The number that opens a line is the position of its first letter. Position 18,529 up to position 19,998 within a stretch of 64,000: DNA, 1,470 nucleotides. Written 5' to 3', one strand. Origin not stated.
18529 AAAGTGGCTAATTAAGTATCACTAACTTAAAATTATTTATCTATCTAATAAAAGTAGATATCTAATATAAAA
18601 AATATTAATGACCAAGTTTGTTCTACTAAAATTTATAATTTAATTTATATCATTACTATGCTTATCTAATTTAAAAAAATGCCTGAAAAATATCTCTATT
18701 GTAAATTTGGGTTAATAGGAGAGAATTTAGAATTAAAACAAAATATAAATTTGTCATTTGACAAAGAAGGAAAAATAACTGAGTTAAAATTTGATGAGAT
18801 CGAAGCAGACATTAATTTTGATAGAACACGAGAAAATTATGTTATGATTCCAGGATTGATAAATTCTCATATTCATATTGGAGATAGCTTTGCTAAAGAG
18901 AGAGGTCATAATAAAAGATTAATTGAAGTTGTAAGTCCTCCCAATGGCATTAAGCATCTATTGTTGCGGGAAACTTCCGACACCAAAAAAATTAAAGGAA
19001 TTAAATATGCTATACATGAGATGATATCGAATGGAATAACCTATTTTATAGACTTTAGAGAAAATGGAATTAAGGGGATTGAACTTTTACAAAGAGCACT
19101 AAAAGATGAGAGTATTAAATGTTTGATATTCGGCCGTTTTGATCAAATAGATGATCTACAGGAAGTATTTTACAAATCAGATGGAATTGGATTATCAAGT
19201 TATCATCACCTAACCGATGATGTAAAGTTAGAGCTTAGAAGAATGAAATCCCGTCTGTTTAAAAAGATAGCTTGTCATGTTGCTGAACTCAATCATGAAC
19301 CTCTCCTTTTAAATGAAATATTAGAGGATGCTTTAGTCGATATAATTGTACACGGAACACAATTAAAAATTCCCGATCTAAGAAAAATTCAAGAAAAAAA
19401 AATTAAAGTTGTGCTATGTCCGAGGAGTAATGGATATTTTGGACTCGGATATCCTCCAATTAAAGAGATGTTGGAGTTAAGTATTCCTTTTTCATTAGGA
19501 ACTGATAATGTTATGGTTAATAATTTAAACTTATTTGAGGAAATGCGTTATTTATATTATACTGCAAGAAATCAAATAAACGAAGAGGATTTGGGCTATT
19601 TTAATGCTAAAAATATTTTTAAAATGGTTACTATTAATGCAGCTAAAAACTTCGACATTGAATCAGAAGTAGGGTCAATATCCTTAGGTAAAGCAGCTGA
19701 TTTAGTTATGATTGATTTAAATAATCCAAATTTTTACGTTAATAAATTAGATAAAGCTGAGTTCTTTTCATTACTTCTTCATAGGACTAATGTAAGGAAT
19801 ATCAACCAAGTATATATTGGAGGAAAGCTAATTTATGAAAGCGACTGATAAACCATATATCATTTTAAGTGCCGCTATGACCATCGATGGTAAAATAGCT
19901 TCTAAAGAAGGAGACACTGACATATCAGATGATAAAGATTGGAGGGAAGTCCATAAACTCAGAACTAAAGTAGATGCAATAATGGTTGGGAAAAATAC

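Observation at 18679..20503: Deaminase-type amidohydrolase translationally coupled to the archaeal pyrimidine reductase and CofGH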

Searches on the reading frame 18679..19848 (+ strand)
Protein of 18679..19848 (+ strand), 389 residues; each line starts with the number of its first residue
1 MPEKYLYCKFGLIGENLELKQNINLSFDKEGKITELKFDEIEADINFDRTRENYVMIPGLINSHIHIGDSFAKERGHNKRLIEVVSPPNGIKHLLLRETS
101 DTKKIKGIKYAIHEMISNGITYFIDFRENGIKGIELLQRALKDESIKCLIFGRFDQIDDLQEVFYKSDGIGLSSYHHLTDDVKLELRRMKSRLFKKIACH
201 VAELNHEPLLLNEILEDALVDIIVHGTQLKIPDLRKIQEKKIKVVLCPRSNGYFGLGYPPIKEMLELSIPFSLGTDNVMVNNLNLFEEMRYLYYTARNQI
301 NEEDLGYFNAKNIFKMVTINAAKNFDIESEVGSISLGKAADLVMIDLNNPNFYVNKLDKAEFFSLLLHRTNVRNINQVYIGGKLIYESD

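Call 3: search_protein_families(library=pfam, proteins=[window:18679-19848:+], max_evalue=0.01)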
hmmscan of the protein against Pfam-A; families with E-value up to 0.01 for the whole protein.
window:18679-19848:+ (389 aa): 4 families
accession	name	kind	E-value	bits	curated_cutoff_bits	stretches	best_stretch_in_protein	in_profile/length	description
PF01979.26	Amidohydro_1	-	8.3e-39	134.2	25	1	55-384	1-344/345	Amidohydrolase family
PF07969.17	Amidohydro_3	-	3.9e-11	43.5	29.7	1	257-386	355-472/472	Amidohydrolase family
PF00962.28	A_deaminase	-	0.00029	20.5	27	1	208-331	201-327/330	Adenosine deaminase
PF10049.14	DUF2283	-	0.0059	17.2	23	0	14-35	21-42/49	Protein of unknown function (DUF2283)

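Call 4: search_protein_families(library=ncbifam, proteins=[window:18679-19848:+], max_evalue=0.01)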
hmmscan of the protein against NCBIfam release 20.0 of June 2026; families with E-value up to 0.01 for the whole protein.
window:18679-19848:+ (389 aa): 44 families (the best 25 are shown)
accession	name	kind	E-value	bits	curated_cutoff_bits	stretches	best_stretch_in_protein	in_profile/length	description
NF005552.0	PRK07213.1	equivalog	3.6e-73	246.7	294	1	12-379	10-376/382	chlorohydrolase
NF006549.0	PRK09045.1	equivalog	1.1e-31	110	540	1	222-386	256-415/444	TRZ/ATZ family hydrolase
NF005557.0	PRK07228.1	equivalog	1.9e-28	99.4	522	2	223-388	253-415/445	5'-deoxyadenosine deaminase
NF004995.0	PRK06380.1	subfamily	2.6e-28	99.2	567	2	222-384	239-397/418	metal-dependent hydrolase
NF006252.0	PRK08393.1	equivalog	8.1e-24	84.4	617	1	217-385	239-398/424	N-ethylammeline chlorohydrolase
NF004701.0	PRK06038.1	equivalog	1e-22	80.4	609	2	222-352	245-372/432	N-ethylammeline chlorohydrolase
TIGR02967.1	guan_deamin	equivalog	1.3e-22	80.3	375.4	1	222-382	242-401/401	guanine deaminase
NF006056.0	PRK08204.1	subfamily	3.8e-22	78.7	391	1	215-384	238-414/449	hypothetical protein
NF006269.1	PRK08418.1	equivalog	7e-22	77.7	320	1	221-384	256-406/408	aminofutalosine deaminase family hydrolase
NF006679.0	PRK09228.1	subfamily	8.8e-19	67.6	351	1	223-387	268-431/433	guanine deaminase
NF006055.0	PRK08203.1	equivalog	3e-18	65.6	532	1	224-384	272-424/455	8-oxoguanine deaminase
NF005211.0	PRK06687.1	equivalog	4e-17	62.1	703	1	221-385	248-408/419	TRZ/ATZ family protein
NF005540.0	PRK07203.1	equivalog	1.5e-16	60.1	444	1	222-387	258-415/444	putative aminohydrolase SsnA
NF006681.0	PRK09229.1-2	equivalog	6.5e-16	58.1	362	1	222-387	268-426/451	formimidoylglutamate deiminase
NF012037.0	PRK15493.1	equivalog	1.4e-14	53.7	779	1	222-385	250-408/435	bifunctional S-methyl-5'-thioadenosine deaminase/S-adenosylhomocysteine deaminase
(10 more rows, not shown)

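Call 17: find_homologous_proteins(query=window:18679-19848:+, max_evalue=1e-10)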
Query window:18679-19848:+ (389 aa): 522 proteins with E <= 1e-10 among 4535 candidates; the best 120 are listed.
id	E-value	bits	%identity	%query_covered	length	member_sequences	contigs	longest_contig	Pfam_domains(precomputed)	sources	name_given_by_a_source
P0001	1.6e-250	849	98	100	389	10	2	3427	PF07969.18,PF01979.27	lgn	-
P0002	1.0e-222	757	89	100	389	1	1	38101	PF07969.18,PF01979.27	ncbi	-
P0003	7.4e-218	741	86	100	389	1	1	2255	PF07969.18,PF01979.27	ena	-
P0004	3.2e-199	680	77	100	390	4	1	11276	PF07969.18,PF01979.27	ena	-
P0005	6.1e-191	653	77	100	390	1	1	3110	PF07969.18,PF01979.27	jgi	jgi:cytosine/adenosine deaminase-related metal-dependent hydrolase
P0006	6.3e-191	653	77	100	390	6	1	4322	PF07969.18,PF01979.27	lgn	-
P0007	1.4e-190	651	76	100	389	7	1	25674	PF07969.18,PF01979.27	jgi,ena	-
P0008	4.0e-187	640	74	100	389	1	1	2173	PF07969.18,PF01979.27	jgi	-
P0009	1.5e-186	638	73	100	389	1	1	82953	PF07969.18,PF01979.27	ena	-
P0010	2.4e-186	637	73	100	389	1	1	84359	PF07969.18,PF01979.27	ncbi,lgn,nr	ncbi:MAG: hypothetical protein EU531_00220 [Promethearchaeota archaeon]|nr:MAG: hypothetical protein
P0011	1.8e-174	598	69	100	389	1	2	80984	PF07969.18,PF01979.27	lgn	-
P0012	3.4e-163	561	66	99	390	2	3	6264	PF07969.18,PF01979.27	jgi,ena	-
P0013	6.0e-158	544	65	99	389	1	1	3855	PF07969.18,PF01979.27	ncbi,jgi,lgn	-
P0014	5.4e-133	462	86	63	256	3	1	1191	PF07969.18,PF01979.27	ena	-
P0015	7.4e-129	448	55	99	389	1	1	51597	PF07969.18,PF01979.27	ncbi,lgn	-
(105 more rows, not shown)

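Call 19: find_related_loci(query=window:18679-19848:+, collection=genome_contigs, flank=6000)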
Query window:18679-19848:+ (389 aa) in genome_contigs; peptide patterns used: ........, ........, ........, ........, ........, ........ (x = any residue, [..] = any of these).
200 stretches matched a pattern, but none encodes a relative of the query by tblastn (E <= 1e-3).

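Call 22: find_related_loci(query=A1, collection=genome_contigs, flank=6000)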
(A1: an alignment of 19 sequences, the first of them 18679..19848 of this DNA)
Query A1 (389 aa) in genome_contigs; peptide patterns used: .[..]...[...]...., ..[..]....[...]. (x = any residue, [..] = any of these).
599 stretches matched a pattern (row limit reached: there are more); 434 encode a relative of the query (tblastn E <= 1e-3); the best 80 are kept; 80 distinct loci.
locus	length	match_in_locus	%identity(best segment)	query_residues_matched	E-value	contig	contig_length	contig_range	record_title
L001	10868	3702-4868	51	1-389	2e-126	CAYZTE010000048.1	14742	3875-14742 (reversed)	MAG TPA_asm: uncultured archaeon isolate SRP239594_co1_176 genome assembly, contig: NODE_1863_length_14742_cov_53.134745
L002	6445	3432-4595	49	1-387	1e-125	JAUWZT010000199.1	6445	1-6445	MAG: Promethearchaeota archaeon isolate CSMAG_2743 CSMAG_2743_k141_438699_length_6445_cov_7.9756, whole genome shotgun s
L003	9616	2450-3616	50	1-389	2e-124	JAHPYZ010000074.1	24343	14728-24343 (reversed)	MAG: Promethearchaeota archaeon isolate LW30_13 NODE_434_length_24343_cov_6.383111, whole genome shotgun sequence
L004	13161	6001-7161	50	1-387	3e-124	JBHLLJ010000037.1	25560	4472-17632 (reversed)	MAG: Candidatus Hermodarchaeota archaeon isolate DZ1M.436 DZ1M.436@6398, whole genome shotgun sequence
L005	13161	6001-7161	50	1-387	6e-124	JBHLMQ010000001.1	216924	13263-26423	MAG: Promethearchaeota archaeon isolate DZ2M.350 DZ2M.350@82, whole genome shotgun sequence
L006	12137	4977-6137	49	1-387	3e-123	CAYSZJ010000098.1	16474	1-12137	MAG TPA_asm: uncultured archaeon isolate SRP239594_co1_24 genome assembly, contig: NODE_1506_length_16474_cov_38.671905,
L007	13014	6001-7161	50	1-387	2e-123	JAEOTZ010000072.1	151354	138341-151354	MAG: Promethearchaeota archaeon isolate YT5_1216 k127_43835565, whole genome shotgun sequence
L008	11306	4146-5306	51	1-387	8e-123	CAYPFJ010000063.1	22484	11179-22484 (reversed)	MAG TPA_asm: uncultured archaeon isolate SRP185410_co2_266 genome assembly, contig: NODE_2634_length_22484_cov_9.483749,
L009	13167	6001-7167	49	1-389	1e-121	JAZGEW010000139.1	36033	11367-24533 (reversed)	MAG: Promethearchaeia archaeon isolate SCS4bin.30 SCS4bin.30_139, whole genome shotgun sequence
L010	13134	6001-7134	50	10-387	3e-121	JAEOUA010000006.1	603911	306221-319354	MAG: Promethearchaeota archaeon isolate YT6_002 k127_42482427, whole genome shotgun sequence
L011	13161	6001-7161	49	1-387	1e-120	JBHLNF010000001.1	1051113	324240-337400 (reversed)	MAG: Promethearchaeota archaeon isolate DZ2S.179 DZ2S.179@2, whole genome shotgun sequence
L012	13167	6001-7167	49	1-389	5e-120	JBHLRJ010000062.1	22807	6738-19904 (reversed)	MAG: Candidatus Thorarchaeota archaeon isolate TM1M.263 TM1M.263@6597, whole genome shotgun sequence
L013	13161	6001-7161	50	1-387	6e-120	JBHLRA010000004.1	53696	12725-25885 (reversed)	MAG: Candidatus Thorarchaeota archaeon isolate QM1B.7 QM1B.7@1555, whole genome shotgun sequence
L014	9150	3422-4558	49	10-387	1e-119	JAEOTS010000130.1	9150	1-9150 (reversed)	MAG: Promethearchaeota archaeon isolate YT5_023 k127_37227490, whole genome shotgun sequence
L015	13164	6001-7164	48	1-387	2e-119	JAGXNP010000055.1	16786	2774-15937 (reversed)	MAG: Promethearchaeota archaeon isolate bin41 NODE_55_length_16786_cov_54.332914, whole genome shotgun sequence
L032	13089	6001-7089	37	12-383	2e-64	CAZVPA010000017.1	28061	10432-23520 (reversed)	MAG TPA_asm: uncultured Nitrososphaerota archaeon isolate SRP141552_co1_93 genome assembly, contig: NODE_611_length_2806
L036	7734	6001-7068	35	51-387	2e-60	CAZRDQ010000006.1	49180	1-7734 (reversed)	MAG TPA_asm: uncultured Candidatus Bathyarchaeia archaeon isolate SRP098346_co1_450 genome assembly, contig: NODE_339_le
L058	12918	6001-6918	35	52-389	3e-51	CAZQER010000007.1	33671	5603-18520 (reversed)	MAG TPA_asm: uncultured archaeon isolate binchicken_co6_257 genome assembly, contig: NODE_946_length_33671_cov_6.975458,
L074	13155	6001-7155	31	12-386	3e-46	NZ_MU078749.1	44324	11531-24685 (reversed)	Nitrosopumilus sp. b1 666, whole genome shotgun sequence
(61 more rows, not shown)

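Call 26: search_solved_structures(query=window:18679-19848:+, max_evalue=0.00001)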
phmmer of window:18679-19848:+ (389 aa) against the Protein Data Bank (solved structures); distinct sequences matched with E-value up to 0.00001: 17.
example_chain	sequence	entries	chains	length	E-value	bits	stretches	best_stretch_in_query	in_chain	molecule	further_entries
4v1x_A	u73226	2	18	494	1.1e-16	64.3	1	224-352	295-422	ATRAZINE CHLOROHYDROLASE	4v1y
3lnp_A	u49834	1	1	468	3.9e-14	55.9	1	223-383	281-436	Amidohydrolase family Protein OLEI01672_1_465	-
4dzh_A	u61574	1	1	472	1.2e-13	54.3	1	180-383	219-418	AMIDOHYDROLASE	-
4dyk_A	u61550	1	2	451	2.6e-13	53.2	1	224-349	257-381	AMIDOHYDROLASE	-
4gbd_A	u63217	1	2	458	2.7e-13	53.1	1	224-349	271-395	Putative uncharacterized protein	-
3e0l_A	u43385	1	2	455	5.3e-11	45.6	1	222-385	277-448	Guanine deaminase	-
2uz9_A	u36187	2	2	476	8.4e-11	44.9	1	221-385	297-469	GUANINE DEAMINASE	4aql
4f0r_A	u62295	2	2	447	1.1e-09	41.2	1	243-348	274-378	5-methylthioadenosine/S-adenosylhomocysteine deaminase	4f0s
6ohb_A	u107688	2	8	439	1.2e-09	41.1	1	223-388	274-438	Guanine deaminase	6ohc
1p1m_A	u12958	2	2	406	2.9e-09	39.8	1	194-354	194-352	Hypothetical protein TM0936 | Uncharacterized protein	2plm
1j6p_A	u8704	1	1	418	3.1e-09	39.7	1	194-354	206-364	METAL-DEPENDENT HYDROLASE OF CYTOSINEDEMANIASE/CHLOROHYDROLASE FAMILY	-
2i9u_A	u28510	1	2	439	2.7e-07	33.4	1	231-386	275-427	Cytosine/guanine deaminase related protein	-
3v7p_A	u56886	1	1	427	6.6e-07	32.1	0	219-380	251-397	Amidohydrolase family protein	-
4m51_A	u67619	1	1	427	6.6e-07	32.1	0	219-380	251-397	Amidohydrolase family protein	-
6oh9_A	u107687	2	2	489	7.2e-07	32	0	222-354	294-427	Yeast Guanine Deaminase | Probable guanine deaminase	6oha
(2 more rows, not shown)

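Call 29: search_protein_representatives(protein=window:18679-19848:+)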
Query: 389 residues. Proteins with E-value up to 0.001 (for the whole library): 5809; up to 1e-10: 1302; up to 1e-30: 174. The best 150 are listed.
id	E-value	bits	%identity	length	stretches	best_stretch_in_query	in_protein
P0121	6.5e-116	404.0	49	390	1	7-387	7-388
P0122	6.9e-93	328.3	44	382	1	3-387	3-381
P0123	1.5e-73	264.6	44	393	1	4-387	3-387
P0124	8.3e-65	235.8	39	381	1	12-387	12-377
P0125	1.1e-64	235.4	40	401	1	6-385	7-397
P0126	1.2e-64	235.3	39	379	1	4-387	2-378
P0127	1.1e-59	219.0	38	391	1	3-386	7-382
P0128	1.5e-59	218.5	39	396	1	53-386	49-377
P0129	3.9e-59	217.2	48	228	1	2-228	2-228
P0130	2.2e-58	214.7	36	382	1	4-387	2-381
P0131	1.1e-57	212.4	34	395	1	12-382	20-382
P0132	6.6e-57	209.8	46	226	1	166-387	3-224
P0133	4.4e-56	207.1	39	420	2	155-386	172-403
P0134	5.4e-54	200.2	37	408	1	12-388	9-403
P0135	5.4e-53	197.0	35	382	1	9-386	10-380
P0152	2.7e-44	168.3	38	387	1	12-385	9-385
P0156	1.1e-43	166.3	39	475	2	215-387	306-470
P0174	8.2e-41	156.9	30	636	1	12-387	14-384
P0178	1.5e-39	152.7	38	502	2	219-387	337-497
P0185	3.1e-38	148.4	34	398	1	29-386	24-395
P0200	3.5e-36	141.6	33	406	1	54-378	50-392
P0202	4.1e-36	141.4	36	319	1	53-351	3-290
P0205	7.3e-36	140.6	35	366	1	43-342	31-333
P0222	7.5e-35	137.3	37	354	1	54-346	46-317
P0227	1.1e-34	136.7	37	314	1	53-293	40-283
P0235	6.0e-34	134.3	33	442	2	53-160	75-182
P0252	4.9e-33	131.3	32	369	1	55-337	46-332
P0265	3.3e-32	128.6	32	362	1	54-327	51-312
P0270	5.3e-32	127.9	29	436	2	51-157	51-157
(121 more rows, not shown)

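Call 30: search_protein_families(library=pfam, proteins=[P0174, P0178, P0156, P0270, P0235], max_evalue=0.001)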
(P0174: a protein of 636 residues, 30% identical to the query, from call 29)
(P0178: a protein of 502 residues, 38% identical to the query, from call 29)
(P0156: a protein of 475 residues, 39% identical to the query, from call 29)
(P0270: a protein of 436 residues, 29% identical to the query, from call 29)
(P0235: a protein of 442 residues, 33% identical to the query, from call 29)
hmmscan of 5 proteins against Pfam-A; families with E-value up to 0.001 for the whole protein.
P0174 (636 aa): 3 families
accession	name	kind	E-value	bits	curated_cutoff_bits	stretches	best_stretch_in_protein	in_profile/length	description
PF01872.23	RibD_C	-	1.3e-47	162.7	24.1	1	415-625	1-195/197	RibD C-terminal domain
PF01979.26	Amidohydro_1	-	4.5e-28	98.9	25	1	56-382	2-345/345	Amidohydrolase family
PF07969.17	Amidohydro_3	-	1.1e-09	38.8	29.7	1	98-382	151-471/472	Amidohydrolase family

P0178 (502 aa): 2 families
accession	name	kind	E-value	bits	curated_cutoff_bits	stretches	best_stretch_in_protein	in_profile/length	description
PF01979.26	Amidohydro_1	-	2.8e-46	158.8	25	1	54-495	1-345/345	Amidohydrolase family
PF07969.17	Amidohydro_3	-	9.3e-11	42.3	29.7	1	370-495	355-471/472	Amidohydrolase family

P0156 (475 aa): 2 families
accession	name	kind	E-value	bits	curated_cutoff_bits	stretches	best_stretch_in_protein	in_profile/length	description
PF01979.26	Amidohydro_1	-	5.3e-41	141.5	25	1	67-467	1-344/345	Amidohydrolase family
PF07969.17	Amidohydro_3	-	1.8e-11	44.7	29.7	2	338-438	334-450/472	Amidohydrolase family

P0270 (436 aa): 2 families
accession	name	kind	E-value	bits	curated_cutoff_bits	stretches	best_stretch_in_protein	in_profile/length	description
PF01979.26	Amidohydro_1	-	7.7e-41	140.9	25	1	56-408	2-345/345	Amidohydrolase family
PF07969.17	Amidohydro_3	-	3.7e-14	53.5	29.7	1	98-409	151-472/472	Amidohydrolase family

P0235 (442 aa): 2 families
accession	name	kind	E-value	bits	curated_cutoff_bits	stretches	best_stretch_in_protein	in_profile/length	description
PF01979.26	Amidohydro_1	-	1.6e-46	159.6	25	1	77-430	1-345/345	Amidohydrolase family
PF07969.17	Amidohydro_3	-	8.6e-18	65.5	29.7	1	121-431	152-472/472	Amidohydrolase family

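Call 38: find_related_loci(query=A2, collection=genome_contigs, flank=6000)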
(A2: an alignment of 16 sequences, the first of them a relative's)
Query A2 (354 aa) in genome_contigs; peptide patterns used: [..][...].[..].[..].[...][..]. (x = any residue, [..] = any of these).
600 stretches matched a pattern (row limit reached: there are more); 598 encode a relative of the query (tblastn E <= 1e-3); the best 80 are kept; 80 distinct loci.
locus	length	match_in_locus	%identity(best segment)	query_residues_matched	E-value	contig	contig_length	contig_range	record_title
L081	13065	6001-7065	66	1-354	2e-152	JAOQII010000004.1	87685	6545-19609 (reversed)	MAG: Candidatus Syntrophoarchaeum sp. isolate 12019_3 NODE_4, whole genome shotgun sequence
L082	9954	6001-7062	50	3-348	2e-102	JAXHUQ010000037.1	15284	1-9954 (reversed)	MAG: Halobacteriota archaeon isolate MAG55_tar_biofilm MAG55_37, whole genome shotgun sequence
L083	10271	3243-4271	47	3-344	3e-99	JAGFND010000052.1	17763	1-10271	MAG: Candidatus Methanoperedens sp. isolate Fe_173 PPOFJMJL_52, whole genome shotgun sequence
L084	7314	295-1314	48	3-341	7e-99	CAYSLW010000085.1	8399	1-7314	MAG TPA_asm: uncultured Candidatus Methanoperedens sp. isolate SRP256446_co1_57 genome assembly, contig: NODE_4965_lengt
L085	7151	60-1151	43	1-351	8e-98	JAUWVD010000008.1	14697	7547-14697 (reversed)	MAG: Methanophagales archaeon isolate CSMAG_2623 CSMAG_2623_k141_472750_length_14697_cov_31.5643, whole genome shotgun s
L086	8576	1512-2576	46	1-346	2e-97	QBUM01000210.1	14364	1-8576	ANME-1 cluster archaeon GoMg2 GOMG2_42, whole genome shotgun sequence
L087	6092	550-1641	44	1-351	6e-97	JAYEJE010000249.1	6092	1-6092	MAG: Methanobacteriota archaeon isolate MAG172 MAG172_249, whole genome shotgun sequence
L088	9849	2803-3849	47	3-343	1e-95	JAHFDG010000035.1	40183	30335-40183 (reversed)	MAG: Candidatus Methanoperedens sp. isolate nzgw24 NODE_879_length_40184_cov_11.363827, whole genome shotgun sequence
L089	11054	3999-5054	45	4-346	2e-95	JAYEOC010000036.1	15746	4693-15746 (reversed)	MAG: Methanobacteriota archaeon isolate MAG039 MAG039_36, whole genome shotgun sequence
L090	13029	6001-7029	47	3-343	4e-95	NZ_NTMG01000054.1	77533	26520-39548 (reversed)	Candidatus Methanoperedens sp. BLZ2 CMPBLZ2contig_401, whole genome shotgun sequence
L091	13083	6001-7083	44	2-351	3e-95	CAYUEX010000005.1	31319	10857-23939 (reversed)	MAG TPA_asm: uncultured Halobacteria archaeon isolate binchicken_co332_136 genome assembly, contig: NODE_149_length_3131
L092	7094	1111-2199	44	2-351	2e-94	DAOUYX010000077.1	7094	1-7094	MAG TPA_asm: Methanosarcinales archaeon isolate CSMAG_938 CSMAG_938_k141_418904_length_7094_cov_10.9684, whole genome sh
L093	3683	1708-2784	44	2-346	4e-95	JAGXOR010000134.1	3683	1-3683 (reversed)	Methanomicrobia archaeon LH_S13 NODE_134_length_3683_cov_49.767365, whole genome shotgun sequence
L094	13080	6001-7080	45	3-351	2e-94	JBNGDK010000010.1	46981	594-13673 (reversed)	MAG: Candidatus Methanospirareceae archaeon isolate E05-026 bin11.fa-10, whole genome shotgun sequence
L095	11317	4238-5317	44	1-351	3e-94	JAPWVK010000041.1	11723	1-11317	MAG: Methanophagales archaeon isolate SB_Co_68 SB_Co_68_000000000041, whole genome shotgun sequence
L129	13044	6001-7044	46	3-351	7e-87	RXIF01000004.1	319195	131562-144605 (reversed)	MAG: Candidatus Methanoliparum thermophilum isolate NM1a Ga0181303_100002, whole genome shotgun sequence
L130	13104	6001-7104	42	2-350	8e-87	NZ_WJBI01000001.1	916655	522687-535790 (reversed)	Methanosarcina sp. DH2 Scaffold_100, whole genome shotgun sequence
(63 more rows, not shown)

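Call 39: list_cluster_members(proteins=[P0202, P0227, P0252, P0185, P0152, P0200, P0265, P0222, P0174, P0205])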
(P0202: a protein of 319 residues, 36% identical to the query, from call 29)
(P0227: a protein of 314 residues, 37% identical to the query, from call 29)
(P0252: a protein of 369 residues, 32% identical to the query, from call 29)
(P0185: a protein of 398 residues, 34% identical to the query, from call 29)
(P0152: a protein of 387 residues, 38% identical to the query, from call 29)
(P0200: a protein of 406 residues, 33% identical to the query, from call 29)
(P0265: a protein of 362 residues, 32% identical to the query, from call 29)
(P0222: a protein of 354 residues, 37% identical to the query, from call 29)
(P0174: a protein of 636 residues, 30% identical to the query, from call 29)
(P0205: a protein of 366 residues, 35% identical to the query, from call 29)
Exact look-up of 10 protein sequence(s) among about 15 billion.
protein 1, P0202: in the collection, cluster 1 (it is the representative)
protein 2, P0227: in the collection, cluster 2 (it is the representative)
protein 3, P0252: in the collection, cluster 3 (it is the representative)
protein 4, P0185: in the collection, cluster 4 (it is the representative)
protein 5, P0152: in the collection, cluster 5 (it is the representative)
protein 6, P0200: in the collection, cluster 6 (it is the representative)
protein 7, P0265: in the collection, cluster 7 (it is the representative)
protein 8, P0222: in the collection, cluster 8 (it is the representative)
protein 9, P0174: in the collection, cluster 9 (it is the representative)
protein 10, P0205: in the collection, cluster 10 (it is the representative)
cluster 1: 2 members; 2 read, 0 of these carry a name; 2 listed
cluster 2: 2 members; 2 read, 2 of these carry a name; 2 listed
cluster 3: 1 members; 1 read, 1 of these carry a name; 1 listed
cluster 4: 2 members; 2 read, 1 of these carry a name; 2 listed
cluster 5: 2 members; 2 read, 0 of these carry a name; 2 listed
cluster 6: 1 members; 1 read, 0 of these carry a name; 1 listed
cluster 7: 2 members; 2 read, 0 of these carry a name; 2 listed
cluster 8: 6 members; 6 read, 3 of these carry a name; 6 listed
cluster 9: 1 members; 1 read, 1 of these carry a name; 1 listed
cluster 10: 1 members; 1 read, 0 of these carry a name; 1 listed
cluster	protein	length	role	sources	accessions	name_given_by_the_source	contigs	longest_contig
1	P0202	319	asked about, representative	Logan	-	-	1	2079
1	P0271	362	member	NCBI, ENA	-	-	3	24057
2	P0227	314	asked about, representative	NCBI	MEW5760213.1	MAG: amidohydrolase family protein, partial [Candidatus Thermoplasmatota archaeon]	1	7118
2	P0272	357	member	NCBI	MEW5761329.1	MAG: amidohydrolase family protein [Candidatus Thermoplasmatota archaeon]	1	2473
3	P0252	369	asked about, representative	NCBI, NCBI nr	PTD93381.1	chlorohydrolase [archaeon SCG-AAA382B04]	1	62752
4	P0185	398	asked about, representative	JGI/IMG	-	-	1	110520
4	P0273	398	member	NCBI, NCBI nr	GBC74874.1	5-methylthioadenosine/S-adenosylhomocysteine deaminase [archaeon HR06]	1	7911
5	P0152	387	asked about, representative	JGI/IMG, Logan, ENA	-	-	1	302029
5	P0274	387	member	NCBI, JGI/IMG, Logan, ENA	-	-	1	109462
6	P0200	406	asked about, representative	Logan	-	-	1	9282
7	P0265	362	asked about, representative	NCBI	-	-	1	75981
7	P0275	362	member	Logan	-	-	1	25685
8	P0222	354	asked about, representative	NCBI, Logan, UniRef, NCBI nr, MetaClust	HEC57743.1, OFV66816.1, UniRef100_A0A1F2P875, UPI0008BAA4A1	MAG TPA: amidohydrolase [Candidatus Syntrophoarchaeum butanivorans] | Amidohydrolase n=1 Tax=Candidatus Syntropharchaeum butanivorans TaxID=1839936 ... | MAG: nucleoside deaminase [Candidatus Syntrophoarchaeum butanivorans]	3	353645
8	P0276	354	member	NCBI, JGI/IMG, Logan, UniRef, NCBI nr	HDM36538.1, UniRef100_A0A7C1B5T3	MAG TPA: amidohydrolase [Candidatus Syntrophoarchaeum butanivorans] | Amidohydrolase n=1 Tax=Candidatus Syntropharchaeum butanivorans TaxID=1839936 ... | amidohydrolase [Candidatus Syntrophoarchaeum butanivorans]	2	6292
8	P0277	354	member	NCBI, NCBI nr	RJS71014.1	MAG: amidohydrolase [Candidatus Syntrophoarchaeum sp. WYZ-LMO15]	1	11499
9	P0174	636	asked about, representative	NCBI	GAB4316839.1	MAG: hypothetical protein Kow0069_19330 [Promethearchaeota archaeon]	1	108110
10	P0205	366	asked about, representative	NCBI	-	-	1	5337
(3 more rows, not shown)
